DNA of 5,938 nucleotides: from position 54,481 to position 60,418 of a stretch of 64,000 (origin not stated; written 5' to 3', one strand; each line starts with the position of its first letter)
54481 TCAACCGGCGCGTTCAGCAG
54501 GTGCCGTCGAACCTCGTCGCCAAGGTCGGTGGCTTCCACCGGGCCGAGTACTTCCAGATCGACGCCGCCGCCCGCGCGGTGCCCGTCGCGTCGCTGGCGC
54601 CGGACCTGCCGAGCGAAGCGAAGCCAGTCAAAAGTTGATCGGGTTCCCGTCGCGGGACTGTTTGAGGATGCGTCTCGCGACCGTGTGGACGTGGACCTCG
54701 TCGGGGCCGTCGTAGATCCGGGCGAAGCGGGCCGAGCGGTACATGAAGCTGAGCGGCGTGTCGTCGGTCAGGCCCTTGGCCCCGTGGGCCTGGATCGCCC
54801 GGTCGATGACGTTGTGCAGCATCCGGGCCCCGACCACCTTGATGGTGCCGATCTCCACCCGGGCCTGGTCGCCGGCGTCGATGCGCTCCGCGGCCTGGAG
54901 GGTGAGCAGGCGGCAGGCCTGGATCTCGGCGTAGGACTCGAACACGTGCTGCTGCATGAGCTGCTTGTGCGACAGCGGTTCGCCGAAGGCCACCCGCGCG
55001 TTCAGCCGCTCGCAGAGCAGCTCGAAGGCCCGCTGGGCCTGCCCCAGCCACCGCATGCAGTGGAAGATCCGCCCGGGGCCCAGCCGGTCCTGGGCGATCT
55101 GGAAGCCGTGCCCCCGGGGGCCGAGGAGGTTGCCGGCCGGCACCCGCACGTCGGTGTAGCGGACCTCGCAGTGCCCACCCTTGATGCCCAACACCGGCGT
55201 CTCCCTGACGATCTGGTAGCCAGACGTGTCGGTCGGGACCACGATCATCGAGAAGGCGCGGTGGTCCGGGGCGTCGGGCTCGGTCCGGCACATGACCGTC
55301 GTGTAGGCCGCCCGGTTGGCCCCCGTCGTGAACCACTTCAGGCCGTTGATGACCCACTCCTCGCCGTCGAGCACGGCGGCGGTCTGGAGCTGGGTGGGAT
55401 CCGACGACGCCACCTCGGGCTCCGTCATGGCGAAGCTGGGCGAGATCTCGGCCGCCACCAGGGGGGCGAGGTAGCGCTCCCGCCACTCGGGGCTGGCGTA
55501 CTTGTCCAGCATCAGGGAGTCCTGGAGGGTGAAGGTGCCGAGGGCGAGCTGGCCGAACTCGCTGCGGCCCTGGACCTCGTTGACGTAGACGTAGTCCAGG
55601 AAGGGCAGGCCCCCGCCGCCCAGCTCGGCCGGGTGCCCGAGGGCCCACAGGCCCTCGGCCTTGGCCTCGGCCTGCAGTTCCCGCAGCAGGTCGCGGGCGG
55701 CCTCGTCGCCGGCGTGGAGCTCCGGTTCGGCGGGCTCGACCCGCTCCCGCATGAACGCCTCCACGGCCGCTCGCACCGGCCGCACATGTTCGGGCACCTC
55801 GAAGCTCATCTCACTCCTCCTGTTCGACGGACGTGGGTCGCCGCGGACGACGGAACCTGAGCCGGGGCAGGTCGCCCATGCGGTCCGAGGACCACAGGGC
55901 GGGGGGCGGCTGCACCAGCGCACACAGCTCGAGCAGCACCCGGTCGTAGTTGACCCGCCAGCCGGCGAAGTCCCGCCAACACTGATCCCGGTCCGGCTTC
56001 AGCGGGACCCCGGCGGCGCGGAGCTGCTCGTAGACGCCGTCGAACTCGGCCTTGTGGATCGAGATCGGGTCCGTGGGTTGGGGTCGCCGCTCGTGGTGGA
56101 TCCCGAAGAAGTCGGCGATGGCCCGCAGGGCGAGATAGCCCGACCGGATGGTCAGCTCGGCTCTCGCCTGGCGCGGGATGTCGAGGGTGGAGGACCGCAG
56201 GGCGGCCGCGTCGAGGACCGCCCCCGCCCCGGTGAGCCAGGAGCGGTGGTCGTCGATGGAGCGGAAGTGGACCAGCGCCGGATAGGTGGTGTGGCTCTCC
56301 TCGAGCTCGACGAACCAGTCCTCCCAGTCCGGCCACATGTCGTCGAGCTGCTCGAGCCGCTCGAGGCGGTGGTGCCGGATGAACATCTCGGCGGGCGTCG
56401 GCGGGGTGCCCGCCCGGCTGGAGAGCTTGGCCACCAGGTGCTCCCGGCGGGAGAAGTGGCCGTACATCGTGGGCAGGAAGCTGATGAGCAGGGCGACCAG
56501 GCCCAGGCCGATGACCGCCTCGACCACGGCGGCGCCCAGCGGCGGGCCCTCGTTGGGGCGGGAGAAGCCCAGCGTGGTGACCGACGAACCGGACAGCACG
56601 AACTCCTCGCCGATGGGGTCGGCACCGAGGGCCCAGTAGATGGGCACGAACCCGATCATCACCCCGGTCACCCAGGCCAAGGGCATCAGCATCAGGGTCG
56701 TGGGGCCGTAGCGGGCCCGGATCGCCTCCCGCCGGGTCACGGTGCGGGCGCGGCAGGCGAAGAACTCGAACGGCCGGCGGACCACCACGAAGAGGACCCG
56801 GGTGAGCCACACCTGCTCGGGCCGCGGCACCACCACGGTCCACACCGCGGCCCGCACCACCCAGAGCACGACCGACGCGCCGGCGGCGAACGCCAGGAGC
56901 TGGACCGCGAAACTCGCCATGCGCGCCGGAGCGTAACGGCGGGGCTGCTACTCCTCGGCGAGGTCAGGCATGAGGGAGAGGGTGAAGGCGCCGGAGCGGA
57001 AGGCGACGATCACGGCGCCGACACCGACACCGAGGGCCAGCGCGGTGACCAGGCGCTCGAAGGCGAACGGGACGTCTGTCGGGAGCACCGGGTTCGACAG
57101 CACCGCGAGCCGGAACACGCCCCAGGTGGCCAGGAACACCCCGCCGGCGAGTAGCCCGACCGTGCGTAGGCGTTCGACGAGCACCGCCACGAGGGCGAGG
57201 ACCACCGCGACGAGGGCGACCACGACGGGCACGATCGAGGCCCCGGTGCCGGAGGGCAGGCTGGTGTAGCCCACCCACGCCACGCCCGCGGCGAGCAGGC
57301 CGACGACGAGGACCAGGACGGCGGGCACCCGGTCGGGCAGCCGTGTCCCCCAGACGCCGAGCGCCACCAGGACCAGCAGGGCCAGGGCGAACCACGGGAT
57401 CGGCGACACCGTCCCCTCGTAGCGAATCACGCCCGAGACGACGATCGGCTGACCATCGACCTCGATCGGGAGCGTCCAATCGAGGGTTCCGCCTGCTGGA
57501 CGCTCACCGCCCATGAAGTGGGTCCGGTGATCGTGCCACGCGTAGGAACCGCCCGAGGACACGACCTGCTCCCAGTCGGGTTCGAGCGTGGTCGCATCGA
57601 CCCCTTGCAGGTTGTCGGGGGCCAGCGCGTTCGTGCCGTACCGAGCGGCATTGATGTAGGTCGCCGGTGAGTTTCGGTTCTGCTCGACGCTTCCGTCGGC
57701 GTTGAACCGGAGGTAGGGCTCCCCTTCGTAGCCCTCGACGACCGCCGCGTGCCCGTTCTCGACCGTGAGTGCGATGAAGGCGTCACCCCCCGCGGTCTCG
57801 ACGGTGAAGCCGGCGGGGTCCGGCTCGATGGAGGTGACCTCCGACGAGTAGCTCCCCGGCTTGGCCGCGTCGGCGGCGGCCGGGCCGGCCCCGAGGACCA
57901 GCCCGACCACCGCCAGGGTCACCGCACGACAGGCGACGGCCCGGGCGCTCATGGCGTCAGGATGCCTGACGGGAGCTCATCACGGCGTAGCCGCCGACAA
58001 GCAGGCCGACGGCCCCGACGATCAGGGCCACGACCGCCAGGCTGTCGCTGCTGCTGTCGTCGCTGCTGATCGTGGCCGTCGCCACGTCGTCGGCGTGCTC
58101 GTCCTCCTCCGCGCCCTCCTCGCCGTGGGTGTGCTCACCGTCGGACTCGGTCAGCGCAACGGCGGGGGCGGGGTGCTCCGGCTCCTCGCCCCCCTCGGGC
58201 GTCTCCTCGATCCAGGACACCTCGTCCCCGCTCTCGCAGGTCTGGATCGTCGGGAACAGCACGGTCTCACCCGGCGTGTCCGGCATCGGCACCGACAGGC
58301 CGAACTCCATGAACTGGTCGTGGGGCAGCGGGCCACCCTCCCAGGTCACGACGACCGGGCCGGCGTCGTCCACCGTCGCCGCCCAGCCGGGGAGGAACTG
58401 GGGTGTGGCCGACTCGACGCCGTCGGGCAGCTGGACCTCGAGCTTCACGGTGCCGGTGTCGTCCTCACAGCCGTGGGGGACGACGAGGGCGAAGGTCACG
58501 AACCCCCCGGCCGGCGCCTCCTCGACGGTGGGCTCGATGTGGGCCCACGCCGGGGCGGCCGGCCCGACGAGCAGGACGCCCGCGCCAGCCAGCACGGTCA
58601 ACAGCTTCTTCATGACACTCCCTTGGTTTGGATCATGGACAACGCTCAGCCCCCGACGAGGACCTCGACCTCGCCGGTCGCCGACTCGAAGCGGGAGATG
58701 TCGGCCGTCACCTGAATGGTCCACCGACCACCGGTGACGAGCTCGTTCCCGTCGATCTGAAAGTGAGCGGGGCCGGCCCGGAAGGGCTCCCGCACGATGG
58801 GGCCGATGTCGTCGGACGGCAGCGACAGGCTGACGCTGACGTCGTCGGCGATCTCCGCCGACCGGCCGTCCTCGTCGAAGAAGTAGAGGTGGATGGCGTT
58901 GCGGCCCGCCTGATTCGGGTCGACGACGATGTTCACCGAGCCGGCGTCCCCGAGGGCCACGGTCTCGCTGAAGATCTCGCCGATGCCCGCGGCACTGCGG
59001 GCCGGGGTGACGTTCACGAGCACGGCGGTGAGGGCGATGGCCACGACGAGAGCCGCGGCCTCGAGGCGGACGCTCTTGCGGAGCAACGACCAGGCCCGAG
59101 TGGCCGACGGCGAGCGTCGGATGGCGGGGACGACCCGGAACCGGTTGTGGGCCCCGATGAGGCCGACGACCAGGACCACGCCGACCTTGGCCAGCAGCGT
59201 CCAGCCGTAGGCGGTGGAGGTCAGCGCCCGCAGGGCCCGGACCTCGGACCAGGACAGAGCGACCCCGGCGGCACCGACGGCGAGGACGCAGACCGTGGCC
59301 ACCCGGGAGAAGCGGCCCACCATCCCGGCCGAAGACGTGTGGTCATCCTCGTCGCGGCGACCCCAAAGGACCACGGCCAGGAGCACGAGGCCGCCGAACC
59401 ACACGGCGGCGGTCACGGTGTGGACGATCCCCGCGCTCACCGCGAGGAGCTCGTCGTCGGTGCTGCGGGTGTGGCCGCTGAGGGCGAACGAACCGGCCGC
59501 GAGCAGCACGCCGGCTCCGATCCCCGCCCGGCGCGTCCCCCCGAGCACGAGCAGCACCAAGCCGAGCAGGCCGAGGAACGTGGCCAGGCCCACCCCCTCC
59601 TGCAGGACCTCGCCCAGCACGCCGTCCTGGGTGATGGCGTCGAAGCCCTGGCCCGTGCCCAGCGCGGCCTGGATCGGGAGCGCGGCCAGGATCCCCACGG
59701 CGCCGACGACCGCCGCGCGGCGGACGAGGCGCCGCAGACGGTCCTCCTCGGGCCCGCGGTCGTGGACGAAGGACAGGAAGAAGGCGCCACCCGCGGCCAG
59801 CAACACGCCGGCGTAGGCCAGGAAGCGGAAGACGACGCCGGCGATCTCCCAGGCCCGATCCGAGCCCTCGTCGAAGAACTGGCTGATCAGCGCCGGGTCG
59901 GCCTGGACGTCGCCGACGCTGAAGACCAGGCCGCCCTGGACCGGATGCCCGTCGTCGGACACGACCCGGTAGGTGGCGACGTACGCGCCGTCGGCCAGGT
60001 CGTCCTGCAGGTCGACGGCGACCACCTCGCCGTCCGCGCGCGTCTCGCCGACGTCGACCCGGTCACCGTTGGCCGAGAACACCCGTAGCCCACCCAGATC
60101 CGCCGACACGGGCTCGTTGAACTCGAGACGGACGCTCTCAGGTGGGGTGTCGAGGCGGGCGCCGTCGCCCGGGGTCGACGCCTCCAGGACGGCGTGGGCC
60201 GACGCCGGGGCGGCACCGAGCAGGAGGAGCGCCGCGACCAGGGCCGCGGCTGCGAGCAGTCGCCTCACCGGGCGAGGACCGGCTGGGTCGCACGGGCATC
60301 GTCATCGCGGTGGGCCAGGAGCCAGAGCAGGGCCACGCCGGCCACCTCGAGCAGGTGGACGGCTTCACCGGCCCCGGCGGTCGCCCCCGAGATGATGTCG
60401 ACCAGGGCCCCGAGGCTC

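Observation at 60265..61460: ECF sigma factor divergent from a polytopic anti-sigma that heads a copper-handling operon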

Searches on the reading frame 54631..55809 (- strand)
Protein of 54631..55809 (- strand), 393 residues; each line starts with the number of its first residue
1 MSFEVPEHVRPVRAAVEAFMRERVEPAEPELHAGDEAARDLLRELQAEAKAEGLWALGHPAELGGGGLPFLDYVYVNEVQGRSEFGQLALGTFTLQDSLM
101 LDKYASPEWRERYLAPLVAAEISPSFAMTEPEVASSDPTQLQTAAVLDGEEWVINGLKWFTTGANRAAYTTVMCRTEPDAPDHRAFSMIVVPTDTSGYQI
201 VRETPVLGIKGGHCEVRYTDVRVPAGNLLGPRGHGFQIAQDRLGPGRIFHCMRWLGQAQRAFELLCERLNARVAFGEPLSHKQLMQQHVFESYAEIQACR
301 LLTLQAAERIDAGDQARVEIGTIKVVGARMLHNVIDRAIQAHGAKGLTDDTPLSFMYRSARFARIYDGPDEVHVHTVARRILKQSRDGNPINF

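Call 83: search_protein_families(library=pfam, proteins=[window:54631-55809:-], max_evalue=1)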
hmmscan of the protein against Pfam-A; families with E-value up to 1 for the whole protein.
window:54631-55809:- (393 aa): 5 families
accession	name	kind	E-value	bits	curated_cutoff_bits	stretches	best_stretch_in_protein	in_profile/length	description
PF00441.29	Acyl-CoA_dh_1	-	1.2e-41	142.8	22.4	1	233-382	1-150/150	Acyl-CoA dehydrogenase, C-terminal domain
PF02770.24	Acyl-CoA_dh_M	-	2.7e-22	79.2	33.3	1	125-221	1-97/97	Acyl-CoA dehydrogenase, middle domain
PF08028.16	Acyl-CoA_dh_2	-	1.1e-14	55.3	22.7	1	249-367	2-130/134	Acyl-CoA dehydrogenase, C-terminal domain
PF02771.21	Acyl-CoA_dh_N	-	6.3e-13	49.5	22.9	1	9-120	4-112/113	Acyl-CoA dehydrogenase, N-terminal domain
PF11794.13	HpaB_N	-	0.063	13.3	35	1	153-203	179-230/270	4-hydroxyphenylacetate 3-hydroxylase N terminal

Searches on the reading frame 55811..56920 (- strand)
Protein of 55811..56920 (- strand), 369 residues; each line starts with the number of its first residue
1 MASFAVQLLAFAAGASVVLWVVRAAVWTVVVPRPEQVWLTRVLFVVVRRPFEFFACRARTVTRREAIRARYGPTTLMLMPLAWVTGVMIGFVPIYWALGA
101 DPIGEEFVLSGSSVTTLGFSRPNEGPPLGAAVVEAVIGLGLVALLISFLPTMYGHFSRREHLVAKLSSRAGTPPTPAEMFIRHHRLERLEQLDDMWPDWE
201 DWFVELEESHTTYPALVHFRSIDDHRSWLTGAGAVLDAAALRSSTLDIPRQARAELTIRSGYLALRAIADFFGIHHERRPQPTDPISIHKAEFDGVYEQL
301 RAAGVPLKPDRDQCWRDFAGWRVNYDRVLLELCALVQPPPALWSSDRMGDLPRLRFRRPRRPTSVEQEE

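Call 3: search_protein_families(library=pfam, proteins=[window:55811-56920:-], max_evalue=0.01)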
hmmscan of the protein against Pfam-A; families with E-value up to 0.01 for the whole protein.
window:55811-56920:- (369 aa): 0 families

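Call 4: search_protein_families(library=ncbifam, proteins=[window:55811-56920:-], max_evalue=0.01)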
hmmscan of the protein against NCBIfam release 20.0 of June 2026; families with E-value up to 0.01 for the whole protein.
window:55811-56920:- (369 aa): 0 families

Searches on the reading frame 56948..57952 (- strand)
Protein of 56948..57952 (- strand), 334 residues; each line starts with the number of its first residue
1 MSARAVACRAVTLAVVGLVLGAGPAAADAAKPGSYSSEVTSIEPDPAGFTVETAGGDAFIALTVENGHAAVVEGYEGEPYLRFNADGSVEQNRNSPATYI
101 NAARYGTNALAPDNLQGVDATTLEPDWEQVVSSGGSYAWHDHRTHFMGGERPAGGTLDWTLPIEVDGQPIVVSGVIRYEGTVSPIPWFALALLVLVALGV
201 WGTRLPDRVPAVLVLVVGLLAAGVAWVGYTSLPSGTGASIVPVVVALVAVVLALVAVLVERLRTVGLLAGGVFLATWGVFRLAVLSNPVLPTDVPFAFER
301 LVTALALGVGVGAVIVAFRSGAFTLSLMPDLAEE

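Call 3: search_protein_families(library=pfam, proteins=[window:56948-57952:-], max_evalue=0.01)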
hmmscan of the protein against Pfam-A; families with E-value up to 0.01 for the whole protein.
window:56948-57952:- (334 aa): 0 families

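Call 4: search_protein_families(library=ncbifam, proteins=[window:56948-57952:-], max_evalue=0.01)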
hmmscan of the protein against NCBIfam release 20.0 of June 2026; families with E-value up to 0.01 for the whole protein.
window:56948-57952:- (334 aa): 0 families

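Call 54: find_homologous_proteins(query=window:56951-57952:-, max_evalue=0.001)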
Query window:56951-57952:- (334 aa): 85 proteins with E <= 0.001 among 8000 candidates.
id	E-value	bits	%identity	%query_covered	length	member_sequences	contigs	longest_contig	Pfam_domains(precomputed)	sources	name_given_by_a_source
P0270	1.2e-206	704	99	100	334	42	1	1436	-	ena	-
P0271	6.2e-160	550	78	100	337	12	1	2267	-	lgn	-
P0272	3.3e-148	512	74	97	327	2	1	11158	-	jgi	jgi:hypothetical protein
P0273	1.4e-147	510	72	100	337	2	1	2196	-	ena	-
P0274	6.7e-146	504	74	100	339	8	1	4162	-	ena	-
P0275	1.3e-142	493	68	88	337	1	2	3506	-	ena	-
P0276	2.8e-140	486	67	99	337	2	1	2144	-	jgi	jgi:hypothetical protein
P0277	1.9e-139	483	67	89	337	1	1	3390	-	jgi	jgi:hypothetical protein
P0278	4.0e-139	482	71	96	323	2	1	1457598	-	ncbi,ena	-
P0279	2.0e-138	479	69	88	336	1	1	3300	-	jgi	jgi:hypothetical protein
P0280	1.2e-134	467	70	94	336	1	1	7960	-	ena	-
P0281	8.3e-134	464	67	100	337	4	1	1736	-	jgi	jgi:hypothetical protein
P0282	3.3e-133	462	69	100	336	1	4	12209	-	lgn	-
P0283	1.9e-131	456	65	97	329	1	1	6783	-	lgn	-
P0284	1.2e-129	451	66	95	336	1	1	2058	-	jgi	jgi:hypothetical protein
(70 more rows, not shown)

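Call 61: search_solved_structures(query=A3, max_evalue=1)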
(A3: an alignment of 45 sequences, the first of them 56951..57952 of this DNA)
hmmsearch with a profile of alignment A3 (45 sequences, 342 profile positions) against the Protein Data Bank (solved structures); distinct sequences matched with E-value up to 1: 17.
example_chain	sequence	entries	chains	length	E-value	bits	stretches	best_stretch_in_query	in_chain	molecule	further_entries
4ow4_A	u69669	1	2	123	6.9e-06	28.7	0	58-88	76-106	Beta-terfoil designed by folding nucleus symmetric expansion (""Phifoil"")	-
3o49_A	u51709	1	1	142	2.2e-05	27.1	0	59-88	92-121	de novo designed beta-trefoil architecture with symmetric primary structure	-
3p6j_A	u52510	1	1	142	2.6e-05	26.8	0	64-89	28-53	de novo designed beta-trefoil architecture with symmetric primary structure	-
3snv_A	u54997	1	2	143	2.7e-05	26.8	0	67-89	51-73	Symfoil-4T/Permutation #1 synthetic protein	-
4qkr_A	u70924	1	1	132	3.4e-05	26.4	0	67-88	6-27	DE NOVO PROTEIN 6XTYR/PV2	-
3o4a_A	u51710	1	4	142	3.7e-05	26.3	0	61-88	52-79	de novo designed beta-trefoil architecture with symmetric primary structure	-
3o4b_A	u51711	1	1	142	5.1e-05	25.8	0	67-89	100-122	de novo designed beta-trefoil architecture with symmetric primary structure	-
3o4c_A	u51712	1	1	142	8.6e-05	25.1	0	67-88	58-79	de novo designed beta-trefoil architecture with symmetric primary structure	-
3o4d_A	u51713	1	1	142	0.00011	24.7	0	68-88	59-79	de novo designed beta-trefoil architecture with symmetric primary structure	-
4qks_A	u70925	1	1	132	0.0049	19.3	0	67-88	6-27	DE NOVO PROTEIN 6XTRP/PV2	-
3q7w_A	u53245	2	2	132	0.0064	18.9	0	67-88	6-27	de novo designed beta-trefoil architecture with symmetric primary structure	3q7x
3ogf_A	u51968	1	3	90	0.0094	18.4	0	68-88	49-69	de novo designed dimeric trefoil-fold sub-domain which forms homo-trimer assembly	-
3p6i_A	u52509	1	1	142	0.01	18.3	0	67-89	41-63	de novo designed beta-trefoil architecture with symmetric primary structure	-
3q7y_A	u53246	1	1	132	0.083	15.3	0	78-88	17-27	De novo designed beta-trefoil architecture with symmetric primary structure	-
4f34_A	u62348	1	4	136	0.15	14.4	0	67-88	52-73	de novo protein Symfoil-4V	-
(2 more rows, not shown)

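Call 63: predict_structure(alignment_id=A3)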
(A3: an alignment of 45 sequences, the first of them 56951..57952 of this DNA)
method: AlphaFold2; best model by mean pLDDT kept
length: 334 residues; sequences in the alignment: 45
mean_pLDDT: 91.5   pTM: 0.85
mean pLDDT of the five models: 91.5, 91.3, 90.2, 90.0, 90.0
residues with pLDDT >= 90: 257; 70-90: 59; 50-70: 13; < 50: 5
segments of 3 or more residues with pLDDT < 50: 24-27
pLDDT, mean of each block of 10 residues (from residue 1): 76 69 54 94 95 92 97 98 97 96 86 94 97 91 89 88 98 96 97 98 97 98 96 89 97 98 96 97 95 95 98 96 77 67
secondary structure, 60 per line:
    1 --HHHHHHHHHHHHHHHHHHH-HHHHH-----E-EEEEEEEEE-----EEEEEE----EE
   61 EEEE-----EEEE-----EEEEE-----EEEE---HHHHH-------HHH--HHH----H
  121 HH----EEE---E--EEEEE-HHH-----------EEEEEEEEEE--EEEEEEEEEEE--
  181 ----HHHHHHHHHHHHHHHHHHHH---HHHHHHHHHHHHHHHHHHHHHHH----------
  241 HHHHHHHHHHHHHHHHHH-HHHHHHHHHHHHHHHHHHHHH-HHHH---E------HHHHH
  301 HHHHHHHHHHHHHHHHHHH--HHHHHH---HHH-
elements in order: H3-21 H23-27 E35-43 E49-54 E59-64 E70-73 E79-83 E89-92 H96-100 E127-129 E136-140 E156-165 E168-178 H185-204 H208-230 H241-258 H260-280 H282-285 H296-319 H322-327

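Call 66: fold_search(model_id=the predicted structure, library=pdb)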
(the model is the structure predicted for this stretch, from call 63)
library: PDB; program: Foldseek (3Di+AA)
matches with E <= 10: 335; with E <= 0.001: 0
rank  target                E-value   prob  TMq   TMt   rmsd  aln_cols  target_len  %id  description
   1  7qn6_E                1.1e-01  0.25  0.22  0.22  16.0       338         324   10  Cryo-EM structure of human full-length beta3delta GABA(A)R in complex with nanobody Nb25 (released 2022-04-13)
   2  6ibh_B                1.8e-01  0.41  0.15  0.29  11.1       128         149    8  Copper binding protein from Laetisaria arvalis (LaX325) (released 2019-11-13)
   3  9lh5_A                1.8e-01  0.06  0.13  0.12  25.9       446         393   11  human alpha 7 nicotinic acetylcholine receptor in complex with L-nicotine (open state) (released 2025-09-10)
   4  8v8c_D                2.1e-01  0.06  0.14  0.13  25.8       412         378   11  Alpha7-nicotinic acetylcholine receptor time resolved bound to epibatidine and PNU-120596 asymmetric state 1 (released 2024-02-21)
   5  5kxi_A                2.2e-01  0.15  0.22  0.20  19.9       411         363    8  X-ray structure of the human Alpha4Beta2 nicotinic receptor (released 2016-09-28)
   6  9ki1_0                2.9e-01  0.08  0.17  0.13  29.1       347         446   13  Baseplate structure of Escherichia phage Mu (released 2025-02-12)
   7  6nq7                  3.4e-01  0.51  0.24  0.34   9.3       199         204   13  Crystal structure of YetJ from Bacillus Subtilis crystallized in lipidic cubic phase (released 2019-04-17)
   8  4pgr                  3.7e-01  0.30  0.21  0.29  12.8       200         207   15  Crystal structure of YetJ from Bacillus Subtilis at pH 8 (released 2014-06-04)
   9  7kox_A                3.7e-01  0.07  0.18  0.17  26.4       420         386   11  Alpha-7 nicotinic acetylcholine receptor bound to epibatidine and PNU-120596 in the activated state (released 2021-03-17)
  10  9fzn_B                3.7e-01  0.06  0.10  0.09  20.2       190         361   10  25-phosphosteroid lyase (25-PSL) (released 2026-01-14)
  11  4zsx_A                3.9e-01  0.41  0.23  0.25  12.7       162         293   11  Structure of a fusion protein with a helix linker, 2ARH-3-3KAW-2.0 (released 2015-08-19)
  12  6ibh_A                4.3e-01  0.25  0.15  0.29  11.1       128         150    8  Copper binding protein from Laetisaria arvalis (LaX325) (released 2019-11-13)
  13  3gmh_A                4.3e-01  0.04  0.06  0.10  18.3       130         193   14  Crystal Structure of the Mad2 Dimer (released 2010-11-17)
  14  3gmh_C                4.3e-01  0.04  0.06  0.10  18.3       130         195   14  Crystal Structure of the Mad2 Dimer (released 2010-11-17)
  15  8a6m_MODEL_1_A        4.8e-01  0.44  0.21  0.35   7.5       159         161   12  Phosphatidylserine-dependent synaptic vesicle membrane sculpting by synaptogyrin (released 2023-05-24)
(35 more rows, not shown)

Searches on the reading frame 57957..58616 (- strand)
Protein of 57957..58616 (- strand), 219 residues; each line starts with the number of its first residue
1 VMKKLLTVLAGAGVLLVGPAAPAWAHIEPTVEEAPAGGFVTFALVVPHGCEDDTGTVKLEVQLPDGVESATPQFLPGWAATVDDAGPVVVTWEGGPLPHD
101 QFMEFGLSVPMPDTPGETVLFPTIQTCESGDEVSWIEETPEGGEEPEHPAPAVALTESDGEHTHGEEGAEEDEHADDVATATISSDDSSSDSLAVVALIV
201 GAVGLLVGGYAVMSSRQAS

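Call 3: search_protein_families(library=pfam, proteins=[window:57957-58616:-], max_evalue=0.01)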
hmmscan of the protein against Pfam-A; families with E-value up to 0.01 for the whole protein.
window:57957-58616:- (219 aa): 1 family
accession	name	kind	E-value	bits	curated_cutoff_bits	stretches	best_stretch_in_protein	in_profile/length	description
PF07987.16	DUF1775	-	5.6e-33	114.8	25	2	89-155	79-146/146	Domain of unkown function (DUF1775)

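Call 4: search_protein_families(library=ncbifam, proteins=[window:57957-58616:-], max_evalue=0.01)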
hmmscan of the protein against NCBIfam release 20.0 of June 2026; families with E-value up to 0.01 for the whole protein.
window:57957-58616:- (219 aa): 0 families

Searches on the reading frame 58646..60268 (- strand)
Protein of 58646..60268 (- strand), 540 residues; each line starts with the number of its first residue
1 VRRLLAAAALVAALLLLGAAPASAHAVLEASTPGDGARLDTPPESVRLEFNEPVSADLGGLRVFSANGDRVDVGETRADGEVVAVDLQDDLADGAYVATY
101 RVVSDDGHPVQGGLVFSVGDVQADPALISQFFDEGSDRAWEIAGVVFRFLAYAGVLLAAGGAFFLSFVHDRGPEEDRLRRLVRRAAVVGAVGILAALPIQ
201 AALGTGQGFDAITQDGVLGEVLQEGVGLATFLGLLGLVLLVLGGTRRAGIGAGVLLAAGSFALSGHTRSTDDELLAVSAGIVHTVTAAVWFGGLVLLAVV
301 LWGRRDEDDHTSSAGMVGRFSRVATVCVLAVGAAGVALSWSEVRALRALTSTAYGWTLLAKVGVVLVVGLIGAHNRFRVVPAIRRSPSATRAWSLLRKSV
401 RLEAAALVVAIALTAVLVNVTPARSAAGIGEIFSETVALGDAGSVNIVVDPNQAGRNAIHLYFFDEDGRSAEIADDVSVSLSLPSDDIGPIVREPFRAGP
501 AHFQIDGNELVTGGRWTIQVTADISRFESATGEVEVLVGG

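Call 3: search_protein_families(library=pfam, proteins=[window:58646-60268:-], max_evalue=0.01)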
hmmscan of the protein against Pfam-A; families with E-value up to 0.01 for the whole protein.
window:58646-60268:- (540 aa): 3 families
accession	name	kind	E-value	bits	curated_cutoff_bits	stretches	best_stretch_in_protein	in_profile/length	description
PF04234.18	CopC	-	1.8e-22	80.6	23.3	1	25-118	1-92/92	CopC domain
PF05425.18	CopD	-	7.5e-21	74.9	32.1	1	316-417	3-105/105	Copper resistance protein D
PF13205.12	Big_5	-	0.00069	20.8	23.6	1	28-101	7-80/105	Bacterial Ig-like domain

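Call 4: search_protein_families(library=ncbifam, proteins=[window:58646-60268:-], max_evalue=0.01)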
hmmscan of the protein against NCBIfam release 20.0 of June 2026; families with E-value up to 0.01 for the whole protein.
window:58646-60268:- (540 aa): 3 families
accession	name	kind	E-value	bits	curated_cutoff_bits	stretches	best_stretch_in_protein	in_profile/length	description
NF033808.0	copper_CopD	equivalog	1.3e-30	107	195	1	143-422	3-294/295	copper homeostasis membrane protein CopD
NF033814.1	copper_CopC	equivalog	8.2e-18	64.8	95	1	17-118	3-106/107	copper homeostasis periplasmic binding protein CopC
NF007636.0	PRK10301.1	equivalog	5.6e-10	39.2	129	1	10-118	14-123/124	CopC domain-containing protein YobA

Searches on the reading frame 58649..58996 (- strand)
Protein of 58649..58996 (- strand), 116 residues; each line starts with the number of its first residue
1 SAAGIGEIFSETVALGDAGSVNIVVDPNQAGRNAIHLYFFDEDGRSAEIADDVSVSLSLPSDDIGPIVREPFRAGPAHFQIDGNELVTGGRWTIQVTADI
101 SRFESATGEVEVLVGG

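Call 83: search_protein_families(library=pfam, proteins=[window:58649-58996:-], max_evalue=1)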
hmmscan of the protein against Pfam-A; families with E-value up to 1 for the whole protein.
window:58649-58996:- (116 aa): 2 families
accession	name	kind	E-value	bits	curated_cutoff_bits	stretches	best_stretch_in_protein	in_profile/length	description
PF13115.11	YtkA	-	0.17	13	25.9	1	20-96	8-84/85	YtkA-like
PF22480.1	DUF6984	-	0.25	11.8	24.6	1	11-46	34-71/101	Domain of unknown function (DUF6984)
